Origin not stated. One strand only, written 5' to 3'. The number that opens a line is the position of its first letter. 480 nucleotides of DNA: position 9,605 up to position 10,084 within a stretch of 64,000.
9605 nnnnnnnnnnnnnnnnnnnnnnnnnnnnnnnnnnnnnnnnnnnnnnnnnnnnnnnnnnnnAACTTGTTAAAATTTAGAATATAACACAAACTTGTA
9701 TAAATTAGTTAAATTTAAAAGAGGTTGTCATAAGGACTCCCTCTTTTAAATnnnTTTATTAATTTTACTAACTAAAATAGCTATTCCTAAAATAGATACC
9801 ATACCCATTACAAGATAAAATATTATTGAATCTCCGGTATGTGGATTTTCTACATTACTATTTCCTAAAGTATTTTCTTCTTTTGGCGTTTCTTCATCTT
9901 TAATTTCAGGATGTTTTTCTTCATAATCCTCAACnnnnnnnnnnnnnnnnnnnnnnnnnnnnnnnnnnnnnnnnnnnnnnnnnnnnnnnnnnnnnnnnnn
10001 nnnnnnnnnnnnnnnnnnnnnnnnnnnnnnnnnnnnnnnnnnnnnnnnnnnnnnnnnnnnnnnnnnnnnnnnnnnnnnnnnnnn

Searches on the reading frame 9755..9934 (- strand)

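Call 68: search_protein_families(library=ncbifam, max_evalue=10, proteins=[window:9755-9934:-])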
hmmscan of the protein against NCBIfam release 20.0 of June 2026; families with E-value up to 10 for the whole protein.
seq(60 aa): 5 families
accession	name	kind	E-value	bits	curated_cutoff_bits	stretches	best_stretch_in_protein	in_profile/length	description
NF053819.1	EF0750_LPXTG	subfamily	0.00079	19.9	47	1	5-59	42-103/105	EF2685/EF0750 family sortase-dependent surface protein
TIGR01167.1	LPXTG_anchor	domain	0.0046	17.6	15.9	1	31-57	3-29/34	LPXTG cell wall anchor domain-containing protein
TIGR03656.1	IsdC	equivalog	0.0081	16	155.85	1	10-58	165-213/219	heme uptake protein IsdC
NF033846.1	Rumino_NPXTG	domain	0.028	14.7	23.5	1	30-57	1-27/30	NPXTG-anchored protein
TIGR04143.1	VPxxxP_CTERM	domain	0.032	14.1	30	1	43-55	7-19/25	VPXXXP-CTERM sorting domain-containing protein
